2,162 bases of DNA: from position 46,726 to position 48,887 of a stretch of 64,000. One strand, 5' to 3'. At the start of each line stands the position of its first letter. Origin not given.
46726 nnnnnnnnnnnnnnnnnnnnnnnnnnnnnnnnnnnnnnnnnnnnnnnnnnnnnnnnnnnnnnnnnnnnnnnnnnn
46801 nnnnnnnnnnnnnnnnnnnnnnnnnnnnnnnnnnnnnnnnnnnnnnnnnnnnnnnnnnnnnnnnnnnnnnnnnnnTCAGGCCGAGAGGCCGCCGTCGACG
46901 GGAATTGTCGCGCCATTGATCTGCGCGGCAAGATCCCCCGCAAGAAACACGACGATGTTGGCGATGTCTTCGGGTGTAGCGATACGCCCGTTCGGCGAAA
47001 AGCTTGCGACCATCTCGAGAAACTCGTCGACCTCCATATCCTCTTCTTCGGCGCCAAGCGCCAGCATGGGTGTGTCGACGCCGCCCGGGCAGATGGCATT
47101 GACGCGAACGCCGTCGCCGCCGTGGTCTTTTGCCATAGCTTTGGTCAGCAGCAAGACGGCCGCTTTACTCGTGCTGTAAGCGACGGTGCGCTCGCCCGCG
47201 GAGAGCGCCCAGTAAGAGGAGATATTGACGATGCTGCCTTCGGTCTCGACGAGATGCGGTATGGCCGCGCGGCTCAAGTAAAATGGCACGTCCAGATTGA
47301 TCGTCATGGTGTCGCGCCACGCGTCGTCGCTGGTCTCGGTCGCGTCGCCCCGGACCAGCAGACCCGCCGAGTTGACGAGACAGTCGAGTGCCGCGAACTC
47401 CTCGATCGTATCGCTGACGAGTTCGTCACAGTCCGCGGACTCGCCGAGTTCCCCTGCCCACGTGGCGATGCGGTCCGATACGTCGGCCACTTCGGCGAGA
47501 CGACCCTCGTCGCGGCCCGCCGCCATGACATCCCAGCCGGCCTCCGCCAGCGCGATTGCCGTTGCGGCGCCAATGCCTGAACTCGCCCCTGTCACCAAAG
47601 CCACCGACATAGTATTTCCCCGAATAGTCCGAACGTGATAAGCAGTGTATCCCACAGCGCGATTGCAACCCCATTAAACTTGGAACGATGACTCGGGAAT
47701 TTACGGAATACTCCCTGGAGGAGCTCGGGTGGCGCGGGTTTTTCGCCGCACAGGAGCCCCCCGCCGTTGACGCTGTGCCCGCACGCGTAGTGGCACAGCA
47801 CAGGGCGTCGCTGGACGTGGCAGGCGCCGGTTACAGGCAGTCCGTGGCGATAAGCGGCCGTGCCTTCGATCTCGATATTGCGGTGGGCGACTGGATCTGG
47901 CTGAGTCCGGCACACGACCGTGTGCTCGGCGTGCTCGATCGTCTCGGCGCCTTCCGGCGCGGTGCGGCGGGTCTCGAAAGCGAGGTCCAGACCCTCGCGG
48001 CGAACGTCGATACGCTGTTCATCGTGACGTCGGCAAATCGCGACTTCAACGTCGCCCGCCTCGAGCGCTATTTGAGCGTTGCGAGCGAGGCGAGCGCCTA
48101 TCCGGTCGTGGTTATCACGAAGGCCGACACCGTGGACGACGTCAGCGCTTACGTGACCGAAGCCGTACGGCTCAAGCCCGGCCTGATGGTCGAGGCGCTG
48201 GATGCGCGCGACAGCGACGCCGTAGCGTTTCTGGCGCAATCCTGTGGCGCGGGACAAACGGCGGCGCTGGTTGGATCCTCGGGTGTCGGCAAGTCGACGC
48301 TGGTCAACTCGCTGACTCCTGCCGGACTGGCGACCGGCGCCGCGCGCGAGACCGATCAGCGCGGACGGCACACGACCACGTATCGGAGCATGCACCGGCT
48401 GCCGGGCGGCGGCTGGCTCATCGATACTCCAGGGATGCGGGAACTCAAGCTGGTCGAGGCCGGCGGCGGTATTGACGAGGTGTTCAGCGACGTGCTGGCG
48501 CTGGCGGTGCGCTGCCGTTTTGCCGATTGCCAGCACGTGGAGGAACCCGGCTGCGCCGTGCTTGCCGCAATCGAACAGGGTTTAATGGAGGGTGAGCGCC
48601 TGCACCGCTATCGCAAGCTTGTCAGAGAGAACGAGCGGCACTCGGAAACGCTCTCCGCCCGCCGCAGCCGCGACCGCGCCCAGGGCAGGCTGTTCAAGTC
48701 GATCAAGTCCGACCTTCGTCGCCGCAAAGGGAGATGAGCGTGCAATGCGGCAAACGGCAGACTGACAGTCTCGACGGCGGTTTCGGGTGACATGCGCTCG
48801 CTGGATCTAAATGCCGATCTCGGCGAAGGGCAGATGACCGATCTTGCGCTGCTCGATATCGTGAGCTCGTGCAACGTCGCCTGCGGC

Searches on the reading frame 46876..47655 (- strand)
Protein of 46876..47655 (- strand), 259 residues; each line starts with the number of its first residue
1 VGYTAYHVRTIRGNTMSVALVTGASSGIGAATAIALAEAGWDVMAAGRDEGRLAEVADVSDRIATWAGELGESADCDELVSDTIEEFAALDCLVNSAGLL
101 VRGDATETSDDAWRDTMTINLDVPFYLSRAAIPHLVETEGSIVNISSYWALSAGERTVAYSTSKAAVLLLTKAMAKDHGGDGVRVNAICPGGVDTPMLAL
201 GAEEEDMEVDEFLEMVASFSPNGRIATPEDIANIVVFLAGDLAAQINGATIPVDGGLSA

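Call 79: search_protein_families(library=pfam, proteins=[window:46876-47655:-], max_evalue=0.001)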
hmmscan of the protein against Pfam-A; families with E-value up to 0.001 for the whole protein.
window:46876-47655:- (259 aa): 5 families
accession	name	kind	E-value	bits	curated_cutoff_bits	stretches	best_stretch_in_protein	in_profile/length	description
PF13561.12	adh_short_C2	-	5e-57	193.6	27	1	23-258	1-236/236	Enoyl-(Acyl carrier protein) reductase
PF00106.31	adh_short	-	1.9e-50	171.5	26.6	1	18-199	2-188/195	short chain dehydrogenase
PF01370.27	Epimerase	-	9.7e-06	25.6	20.9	1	19-181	1-163/240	NAD dependent epimerase/dehydratase family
PF08659.16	KR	-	5.5e-05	23.6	22.6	1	18-162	2-151/180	KR domain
PF23441.1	SDR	-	0.00017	21.5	27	1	91-257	92-255/258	SDR-like rossmann domain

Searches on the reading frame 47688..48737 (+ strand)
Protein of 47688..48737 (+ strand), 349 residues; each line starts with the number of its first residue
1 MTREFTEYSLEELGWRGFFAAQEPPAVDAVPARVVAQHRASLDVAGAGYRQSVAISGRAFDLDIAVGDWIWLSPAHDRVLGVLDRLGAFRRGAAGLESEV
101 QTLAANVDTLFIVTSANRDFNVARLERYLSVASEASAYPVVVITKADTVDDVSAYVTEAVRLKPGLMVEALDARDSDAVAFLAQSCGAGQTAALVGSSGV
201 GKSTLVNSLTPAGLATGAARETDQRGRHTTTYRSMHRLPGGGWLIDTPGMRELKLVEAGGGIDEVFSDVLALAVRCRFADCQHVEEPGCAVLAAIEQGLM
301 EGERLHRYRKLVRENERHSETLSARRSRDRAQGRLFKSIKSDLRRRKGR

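Call 79: search_protein_families(library=pfam, proteins=[window:47688-48737:+], max_evalue=0.001)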
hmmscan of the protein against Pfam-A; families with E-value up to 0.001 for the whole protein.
window:47688-48737:+ (349 aa): 4 families
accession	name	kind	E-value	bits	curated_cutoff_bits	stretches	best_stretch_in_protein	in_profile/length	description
PF03193.22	RsgA_GTPase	-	4.7e-43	147.4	30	1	84-255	3-173/174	RsgA GTPase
PF01926.29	MMR_HSR1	-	2.7e-07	31.1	21.9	1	192-264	2-75/113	50S ribosome-binding GTPase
PF00005.33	ABC_tran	-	7.3e-05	23.8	25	1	185-210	7-32/137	ABC transporter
PF00009.33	GTP_EFTU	-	0.00099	19.2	26.5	0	98-160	84-147/188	Elongation factor Tu GTP binding domain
